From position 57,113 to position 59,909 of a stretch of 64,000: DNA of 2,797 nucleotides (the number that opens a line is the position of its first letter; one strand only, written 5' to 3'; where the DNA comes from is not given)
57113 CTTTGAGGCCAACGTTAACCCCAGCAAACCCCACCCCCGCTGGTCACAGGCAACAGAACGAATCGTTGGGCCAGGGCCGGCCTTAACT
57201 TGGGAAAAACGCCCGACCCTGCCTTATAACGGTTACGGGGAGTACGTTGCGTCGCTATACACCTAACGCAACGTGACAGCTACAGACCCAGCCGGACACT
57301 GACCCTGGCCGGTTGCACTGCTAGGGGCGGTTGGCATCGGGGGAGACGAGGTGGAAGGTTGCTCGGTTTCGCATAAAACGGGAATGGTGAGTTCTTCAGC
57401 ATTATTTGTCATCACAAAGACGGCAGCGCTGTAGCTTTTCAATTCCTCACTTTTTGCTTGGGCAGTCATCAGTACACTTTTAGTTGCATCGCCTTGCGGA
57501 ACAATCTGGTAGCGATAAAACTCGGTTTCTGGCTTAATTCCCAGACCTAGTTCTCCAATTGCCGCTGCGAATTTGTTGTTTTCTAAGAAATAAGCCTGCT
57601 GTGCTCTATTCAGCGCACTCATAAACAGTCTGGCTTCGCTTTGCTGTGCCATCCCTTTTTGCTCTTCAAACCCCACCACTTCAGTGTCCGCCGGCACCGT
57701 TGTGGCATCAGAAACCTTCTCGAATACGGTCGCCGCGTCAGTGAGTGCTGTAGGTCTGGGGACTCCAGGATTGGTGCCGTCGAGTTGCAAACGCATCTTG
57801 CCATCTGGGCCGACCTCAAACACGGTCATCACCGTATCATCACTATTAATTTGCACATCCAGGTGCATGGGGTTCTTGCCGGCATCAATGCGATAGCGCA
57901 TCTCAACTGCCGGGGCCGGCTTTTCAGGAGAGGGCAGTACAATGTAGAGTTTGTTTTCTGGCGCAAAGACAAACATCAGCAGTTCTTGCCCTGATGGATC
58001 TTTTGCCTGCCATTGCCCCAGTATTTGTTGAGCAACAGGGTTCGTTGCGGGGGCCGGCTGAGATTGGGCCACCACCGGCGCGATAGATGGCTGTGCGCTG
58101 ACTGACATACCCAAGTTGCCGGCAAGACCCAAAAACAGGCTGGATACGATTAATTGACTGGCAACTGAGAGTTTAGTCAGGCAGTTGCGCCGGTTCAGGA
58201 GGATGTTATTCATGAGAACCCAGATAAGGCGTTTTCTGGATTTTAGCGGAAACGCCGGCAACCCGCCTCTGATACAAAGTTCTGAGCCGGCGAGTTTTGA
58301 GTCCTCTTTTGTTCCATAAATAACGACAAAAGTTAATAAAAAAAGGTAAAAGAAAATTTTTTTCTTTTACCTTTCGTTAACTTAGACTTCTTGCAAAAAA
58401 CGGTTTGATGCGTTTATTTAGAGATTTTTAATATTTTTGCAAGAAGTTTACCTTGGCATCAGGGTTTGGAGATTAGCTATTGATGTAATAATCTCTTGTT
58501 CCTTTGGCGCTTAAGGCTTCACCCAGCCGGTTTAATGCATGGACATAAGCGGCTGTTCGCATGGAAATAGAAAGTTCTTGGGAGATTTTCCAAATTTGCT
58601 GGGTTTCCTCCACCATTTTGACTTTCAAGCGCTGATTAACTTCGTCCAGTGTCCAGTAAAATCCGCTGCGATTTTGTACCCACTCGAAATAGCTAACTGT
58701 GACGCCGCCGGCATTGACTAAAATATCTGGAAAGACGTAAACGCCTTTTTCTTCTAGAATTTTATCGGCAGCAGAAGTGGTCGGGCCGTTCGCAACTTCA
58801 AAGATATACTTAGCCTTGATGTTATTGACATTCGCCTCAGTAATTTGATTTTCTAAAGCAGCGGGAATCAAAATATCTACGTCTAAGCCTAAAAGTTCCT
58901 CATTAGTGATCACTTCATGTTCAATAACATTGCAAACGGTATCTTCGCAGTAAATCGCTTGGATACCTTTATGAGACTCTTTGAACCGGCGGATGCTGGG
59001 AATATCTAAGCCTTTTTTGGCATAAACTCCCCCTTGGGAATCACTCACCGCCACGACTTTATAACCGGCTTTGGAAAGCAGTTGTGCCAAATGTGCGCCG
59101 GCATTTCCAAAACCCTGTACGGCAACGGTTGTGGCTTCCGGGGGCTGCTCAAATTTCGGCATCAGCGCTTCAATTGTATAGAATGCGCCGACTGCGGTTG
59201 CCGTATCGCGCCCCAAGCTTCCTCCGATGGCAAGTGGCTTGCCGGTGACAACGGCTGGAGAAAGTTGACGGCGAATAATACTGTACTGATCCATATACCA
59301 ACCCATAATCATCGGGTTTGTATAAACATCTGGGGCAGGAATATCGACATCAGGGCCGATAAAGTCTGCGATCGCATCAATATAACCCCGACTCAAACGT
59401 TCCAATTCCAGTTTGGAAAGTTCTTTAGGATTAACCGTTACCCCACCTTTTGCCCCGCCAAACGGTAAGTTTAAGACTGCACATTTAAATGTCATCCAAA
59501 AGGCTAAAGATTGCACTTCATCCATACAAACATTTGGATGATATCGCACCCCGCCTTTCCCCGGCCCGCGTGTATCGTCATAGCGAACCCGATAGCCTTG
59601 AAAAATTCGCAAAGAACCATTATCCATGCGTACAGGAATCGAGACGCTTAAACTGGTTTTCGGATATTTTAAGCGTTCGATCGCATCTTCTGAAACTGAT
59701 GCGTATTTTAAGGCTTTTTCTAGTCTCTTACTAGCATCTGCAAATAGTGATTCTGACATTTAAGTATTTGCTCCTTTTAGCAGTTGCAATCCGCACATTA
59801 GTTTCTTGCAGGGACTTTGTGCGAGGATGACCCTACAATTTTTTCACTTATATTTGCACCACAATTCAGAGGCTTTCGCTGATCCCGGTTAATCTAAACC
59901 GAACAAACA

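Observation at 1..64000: Hyper-abundant palindromic octamer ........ (core RCCGGC), a HIP-like genome signature distinct from canonical HIP1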

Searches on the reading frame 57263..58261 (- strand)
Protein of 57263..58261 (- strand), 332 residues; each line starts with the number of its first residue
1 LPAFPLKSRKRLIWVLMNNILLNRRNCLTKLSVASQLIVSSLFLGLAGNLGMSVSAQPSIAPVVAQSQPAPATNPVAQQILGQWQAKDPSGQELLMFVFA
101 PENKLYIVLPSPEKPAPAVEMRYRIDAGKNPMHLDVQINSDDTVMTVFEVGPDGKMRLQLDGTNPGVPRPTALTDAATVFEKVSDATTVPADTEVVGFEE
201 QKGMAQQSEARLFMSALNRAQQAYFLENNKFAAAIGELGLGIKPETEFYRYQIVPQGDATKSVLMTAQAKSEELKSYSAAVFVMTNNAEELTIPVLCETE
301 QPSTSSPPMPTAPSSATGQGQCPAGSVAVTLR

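Call 10: search_protein_families(library=pfam, proteins=[window:57263-58261:-])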
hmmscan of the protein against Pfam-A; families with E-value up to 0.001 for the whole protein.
window:57263-58261:- (332 aa): 1 family
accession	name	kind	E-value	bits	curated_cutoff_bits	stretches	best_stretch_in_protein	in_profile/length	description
PF16734.10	Pilin_GH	-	3.4e-35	121.3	28.9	1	207-323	1-114/114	Type IV pilin-like G and H, putative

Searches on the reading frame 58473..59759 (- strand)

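Call 10: search_protein_families(library=pfam, proteins=[window:58473-59759:-])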
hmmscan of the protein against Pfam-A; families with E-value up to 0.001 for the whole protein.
window:58473-59759:- (428 aa): 2 families
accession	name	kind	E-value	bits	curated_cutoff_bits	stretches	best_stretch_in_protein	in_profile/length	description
PF00208.27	ELFV_dehydrog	-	5.6e-79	265.7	23.4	1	179-420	1-241/241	Glutamate/Leucine/Phenylalanine/Valine dehydrogenase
PF02812.23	ELFV_dehydrog_N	-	1.1e-53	180.8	25.3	1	33-160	1-128/129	Glu/Leu/Phe/Val dehydrogenase, dimerisation domain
